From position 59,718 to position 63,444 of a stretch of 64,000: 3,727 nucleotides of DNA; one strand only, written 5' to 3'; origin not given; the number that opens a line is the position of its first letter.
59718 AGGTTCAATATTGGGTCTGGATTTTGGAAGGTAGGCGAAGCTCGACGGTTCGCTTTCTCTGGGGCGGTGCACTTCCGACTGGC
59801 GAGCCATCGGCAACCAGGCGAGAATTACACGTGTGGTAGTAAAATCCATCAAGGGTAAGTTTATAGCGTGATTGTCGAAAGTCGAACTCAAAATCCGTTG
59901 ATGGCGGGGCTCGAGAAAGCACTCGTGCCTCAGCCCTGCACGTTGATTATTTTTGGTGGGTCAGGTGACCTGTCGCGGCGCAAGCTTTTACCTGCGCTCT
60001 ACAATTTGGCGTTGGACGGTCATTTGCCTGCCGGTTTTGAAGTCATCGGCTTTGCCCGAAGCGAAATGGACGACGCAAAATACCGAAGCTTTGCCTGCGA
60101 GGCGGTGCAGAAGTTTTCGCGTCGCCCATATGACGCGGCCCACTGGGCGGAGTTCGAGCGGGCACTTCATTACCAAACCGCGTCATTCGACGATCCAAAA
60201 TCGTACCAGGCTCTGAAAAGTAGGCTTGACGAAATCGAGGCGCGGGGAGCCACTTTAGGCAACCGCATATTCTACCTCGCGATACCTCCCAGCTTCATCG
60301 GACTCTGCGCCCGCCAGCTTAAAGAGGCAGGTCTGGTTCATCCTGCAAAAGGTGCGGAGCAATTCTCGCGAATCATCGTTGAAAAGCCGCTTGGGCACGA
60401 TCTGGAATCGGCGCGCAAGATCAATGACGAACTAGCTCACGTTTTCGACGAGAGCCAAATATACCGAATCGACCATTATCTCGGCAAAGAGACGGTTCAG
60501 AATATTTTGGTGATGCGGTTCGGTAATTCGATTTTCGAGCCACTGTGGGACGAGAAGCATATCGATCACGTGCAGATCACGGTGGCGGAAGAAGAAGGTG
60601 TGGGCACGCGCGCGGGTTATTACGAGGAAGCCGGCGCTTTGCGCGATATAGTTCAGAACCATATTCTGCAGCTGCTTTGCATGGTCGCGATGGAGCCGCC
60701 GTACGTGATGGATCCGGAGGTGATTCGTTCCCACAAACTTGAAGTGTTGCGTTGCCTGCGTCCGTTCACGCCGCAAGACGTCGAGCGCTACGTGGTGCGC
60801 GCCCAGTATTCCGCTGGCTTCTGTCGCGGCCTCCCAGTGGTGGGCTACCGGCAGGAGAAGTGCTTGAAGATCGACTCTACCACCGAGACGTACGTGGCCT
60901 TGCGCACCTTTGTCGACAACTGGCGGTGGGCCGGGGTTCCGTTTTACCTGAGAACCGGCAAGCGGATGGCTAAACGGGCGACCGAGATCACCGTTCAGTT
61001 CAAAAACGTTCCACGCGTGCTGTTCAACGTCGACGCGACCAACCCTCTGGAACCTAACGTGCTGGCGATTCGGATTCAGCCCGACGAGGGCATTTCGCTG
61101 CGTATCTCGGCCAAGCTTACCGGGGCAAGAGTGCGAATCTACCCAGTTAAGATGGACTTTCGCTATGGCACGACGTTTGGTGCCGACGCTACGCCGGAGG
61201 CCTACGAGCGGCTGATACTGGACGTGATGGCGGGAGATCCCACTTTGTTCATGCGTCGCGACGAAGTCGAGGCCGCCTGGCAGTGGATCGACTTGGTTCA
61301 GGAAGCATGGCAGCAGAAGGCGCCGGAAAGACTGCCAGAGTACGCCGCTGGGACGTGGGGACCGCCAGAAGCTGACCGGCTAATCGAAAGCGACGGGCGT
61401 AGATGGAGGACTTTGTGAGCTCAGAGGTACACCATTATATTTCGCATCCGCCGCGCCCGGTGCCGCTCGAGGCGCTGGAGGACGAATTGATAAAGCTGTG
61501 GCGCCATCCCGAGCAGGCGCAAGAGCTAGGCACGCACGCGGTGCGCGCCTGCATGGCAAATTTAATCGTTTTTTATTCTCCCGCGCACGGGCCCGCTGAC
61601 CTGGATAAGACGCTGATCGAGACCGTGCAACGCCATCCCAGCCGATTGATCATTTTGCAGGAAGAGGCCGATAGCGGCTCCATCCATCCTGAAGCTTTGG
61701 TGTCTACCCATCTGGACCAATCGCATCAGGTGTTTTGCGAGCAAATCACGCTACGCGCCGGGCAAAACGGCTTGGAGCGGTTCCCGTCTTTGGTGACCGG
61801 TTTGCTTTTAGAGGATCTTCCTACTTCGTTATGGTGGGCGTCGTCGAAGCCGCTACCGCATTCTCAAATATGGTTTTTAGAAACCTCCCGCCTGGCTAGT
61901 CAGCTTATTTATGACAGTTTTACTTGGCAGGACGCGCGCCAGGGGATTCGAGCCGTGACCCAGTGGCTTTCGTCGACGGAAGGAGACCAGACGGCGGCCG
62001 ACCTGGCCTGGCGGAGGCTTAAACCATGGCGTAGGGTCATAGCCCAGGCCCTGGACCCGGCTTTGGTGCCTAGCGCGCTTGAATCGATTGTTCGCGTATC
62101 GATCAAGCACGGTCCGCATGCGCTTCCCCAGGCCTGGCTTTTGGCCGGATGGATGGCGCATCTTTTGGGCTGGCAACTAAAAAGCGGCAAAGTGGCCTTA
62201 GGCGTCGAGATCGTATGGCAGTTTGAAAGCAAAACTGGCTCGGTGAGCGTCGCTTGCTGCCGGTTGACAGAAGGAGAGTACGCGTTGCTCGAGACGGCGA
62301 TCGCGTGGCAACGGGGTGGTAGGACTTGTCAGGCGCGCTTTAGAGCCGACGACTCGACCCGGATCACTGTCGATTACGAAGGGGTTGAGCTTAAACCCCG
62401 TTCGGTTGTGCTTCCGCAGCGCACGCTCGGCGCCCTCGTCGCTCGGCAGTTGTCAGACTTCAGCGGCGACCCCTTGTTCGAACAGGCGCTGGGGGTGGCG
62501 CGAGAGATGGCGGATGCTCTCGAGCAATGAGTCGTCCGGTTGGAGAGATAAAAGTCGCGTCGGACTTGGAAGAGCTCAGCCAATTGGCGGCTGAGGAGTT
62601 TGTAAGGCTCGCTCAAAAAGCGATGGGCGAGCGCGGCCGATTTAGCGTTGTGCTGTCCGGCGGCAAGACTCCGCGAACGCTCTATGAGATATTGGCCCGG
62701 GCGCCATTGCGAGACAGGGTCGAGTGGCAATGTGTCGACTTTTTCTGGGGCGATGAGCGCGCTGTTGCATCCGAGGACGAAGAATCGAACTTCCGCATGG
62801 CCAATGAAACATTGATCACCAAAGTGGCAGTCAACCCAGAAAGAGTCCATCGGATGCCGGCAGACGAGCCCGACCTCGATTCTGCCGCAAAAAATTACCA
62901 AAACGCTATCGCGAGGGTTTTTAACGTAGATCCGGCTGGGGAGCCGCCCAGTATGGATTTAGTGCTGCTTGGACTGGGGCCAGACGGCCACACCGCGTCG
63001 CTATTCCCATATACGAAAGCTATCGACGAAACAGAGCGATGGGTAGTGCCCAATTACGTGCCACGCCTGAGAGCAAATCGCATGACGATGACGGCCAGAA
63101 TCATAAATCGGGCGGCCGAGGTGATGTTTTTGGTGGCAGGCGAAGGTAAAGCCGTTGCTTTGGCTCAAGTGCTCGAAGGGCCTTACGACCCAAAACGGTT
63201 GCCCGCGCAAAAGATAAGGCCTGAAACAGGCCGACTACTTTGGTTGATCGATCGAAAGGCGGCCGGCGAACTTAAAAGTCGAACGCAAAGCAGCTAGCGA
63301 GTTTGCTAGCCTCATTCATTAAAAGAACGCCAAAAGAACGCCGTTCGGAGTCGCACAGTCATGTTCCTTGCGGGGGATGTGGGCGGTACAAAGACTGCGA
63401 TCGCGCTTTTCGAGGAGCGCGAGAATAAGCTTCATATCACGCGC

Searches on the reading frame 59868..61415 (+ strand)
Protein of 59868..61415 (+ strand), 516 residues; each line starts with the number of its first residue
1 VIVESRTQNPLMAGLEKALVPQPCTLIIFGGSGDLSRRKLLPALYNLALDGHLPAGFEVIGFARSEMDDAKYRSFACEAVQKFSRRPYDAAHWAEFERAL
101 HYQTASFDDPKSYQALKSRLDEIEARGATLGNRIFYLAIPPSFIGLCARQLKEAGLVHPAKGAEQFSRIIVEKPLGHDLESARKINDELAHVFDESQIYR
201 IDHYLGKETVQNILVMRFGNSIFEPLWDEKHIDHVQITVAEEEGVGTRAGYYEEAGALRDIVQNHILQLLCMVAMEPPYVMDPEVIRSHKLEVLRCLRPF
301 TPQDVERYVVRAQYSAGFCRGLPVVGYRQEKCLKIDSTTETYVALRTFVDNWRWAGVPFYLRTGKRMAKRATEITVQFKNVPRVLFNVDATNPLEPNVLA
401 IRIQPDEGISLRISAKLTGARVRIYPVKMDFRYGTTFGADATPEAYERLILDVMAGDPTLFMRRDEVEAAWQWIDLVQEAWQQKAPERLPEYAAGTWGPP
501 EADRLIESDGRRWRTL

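Call 34: search_protein_families(library=pfam, proteins=[window:59868-61415:+])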
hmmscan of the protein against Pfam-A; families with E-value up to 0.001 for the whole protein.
window:59868-61415:+ (516 aa): 2 families
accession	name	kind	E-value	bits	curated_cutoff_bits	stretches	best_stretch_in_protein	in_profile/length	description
PF02781.21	G6PD_C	-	6.6e-124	413.2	27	1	214-514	1-296/296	Glucose-6-phosphate dehydrogenase, C-terminal domain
PF00479.28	G6PD_N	-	1.2e-64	218.8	22.1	1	27-212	1-183/183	Glucose-6-phosphate dehydrogenase, NAD binding domain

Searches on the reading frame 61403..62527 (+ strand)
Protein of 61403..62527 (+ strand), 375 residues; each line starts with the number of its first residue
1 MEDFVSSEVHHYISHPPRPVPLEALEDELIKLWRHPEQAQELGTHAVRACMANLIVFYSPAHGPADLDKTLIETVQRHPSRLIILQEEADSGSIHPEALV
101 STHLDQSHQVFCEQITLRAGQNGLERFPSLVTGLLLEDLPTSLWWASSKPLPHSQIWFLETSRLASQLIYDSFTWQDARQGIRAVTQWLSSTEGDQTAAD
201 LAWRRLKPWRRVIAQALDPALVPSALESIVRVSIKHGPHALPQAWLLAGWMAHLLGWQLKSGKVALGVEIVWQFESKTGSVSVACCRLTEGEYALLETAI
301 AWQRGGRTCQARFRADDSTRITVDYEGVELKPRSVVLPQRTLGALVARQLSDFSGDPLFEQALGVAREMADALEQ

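Call 34: search_protein_families(library=pfam, proteins=[window:61403-62527:+])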
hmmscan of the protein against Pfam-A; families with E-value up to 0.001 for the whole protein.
window:61403-62527:+ (375 aa): 2 families
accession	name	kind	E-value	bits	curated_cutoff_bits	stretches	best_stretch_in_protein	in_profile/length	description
PF20171.3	OpcA_G6PD_C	-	1.4e-22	81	27.7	1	198-363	3-135/135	Glucose-6-phosphate dehydrogenase subunit C-terminal domain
PF10128.15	OpcA_G6PD_assem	-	4.1e-19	69.2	27.9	1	76-186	6-117/118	Glucose-6-phosphate dehydrogenase subunit N-terminal domain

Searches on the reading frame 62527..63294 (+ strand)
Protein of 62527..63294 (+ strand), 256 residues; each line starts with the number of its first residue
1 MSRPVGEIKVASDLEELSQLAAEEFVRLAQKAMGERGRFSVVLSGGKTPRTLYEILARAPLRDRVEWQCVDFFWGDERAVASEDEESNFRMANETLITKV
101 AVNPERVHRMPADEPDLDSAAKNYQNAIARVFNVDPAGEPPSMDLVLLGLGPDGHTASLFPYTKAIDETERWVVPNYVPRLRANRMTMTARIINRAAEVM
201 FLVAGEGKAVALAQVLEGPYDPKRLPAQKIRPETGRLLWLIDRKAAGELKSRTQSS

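Call 34: search_protein_families(library=pfam, proteins=[window:62527-63294:+])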
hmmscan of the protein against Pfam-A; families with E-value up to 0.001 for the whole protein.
window:62527-63294:+ (256 aa): 1 family
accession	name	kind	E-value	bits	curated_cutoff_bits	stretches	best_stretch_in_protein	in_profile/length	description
PF01182.26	Glucosamine_iso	-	6.8e-71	239.1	27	1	13-239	2-225/225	Glucosamine-6-phosphate isomerases/6-phosphogluconolactonase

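Call 54: find_encoding_contigs(protein=window:62527-63294:+, flank=10000, max_places=4)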
Protein window:62527-63294:+ (256 aa): 6 contigs read that carry it; 1 place shown.
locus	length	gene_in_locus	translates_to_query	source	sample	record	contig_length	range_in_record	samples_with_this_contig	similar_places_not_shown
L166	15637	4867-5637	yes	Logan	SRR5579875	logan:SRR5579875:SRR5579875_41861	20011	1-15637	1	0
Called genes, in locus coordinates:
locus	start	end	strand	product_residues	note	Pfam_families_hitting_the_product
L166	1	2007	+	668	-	?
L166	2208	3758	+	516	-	PF00479:G6PD_N, PF02781:G6PD_C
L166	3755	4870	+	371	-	PF10128:OpcA_G6PD_assem, PF20171:OpcA_G6PD_C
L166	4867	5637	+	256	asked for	PF01182:Glucosamine_iso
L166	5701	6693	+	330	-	PF00480:ROK (weak), PF02685:Glucokinase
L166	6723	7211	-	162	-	PF09821:AAA_assoc_C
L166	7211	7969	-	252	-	PF00005:ABC_tran, PF13304:AAA_21 (faint)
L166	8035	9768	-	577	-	PF00528:BPD_transp_1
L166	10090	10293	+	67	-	-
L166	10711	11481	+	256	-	PF09990:DUF2231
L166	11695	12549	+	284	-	PF03476:MOSC_N, PF03473:MOSC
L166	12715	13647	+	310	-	-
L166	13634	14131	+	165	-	PF01242:PTPS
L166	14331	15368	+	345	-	PF00158:Sigma54_activat, PF14532:Sigma54_activ_2, PF07728:AAA_5, PF00004:AAA (weak), PF25601:AAA_lid_14, PF02954:HTH_8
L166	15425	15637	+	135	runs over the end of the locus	PF00072:Response_reg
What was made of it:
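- On HexR/RpiR-type operator: It is upstream of an operon containing zwf, pgl and glk (calls 34, 54).
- The genome encodes a sigma-54 activator about 8.7 kb downstream of pgl (call 54).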
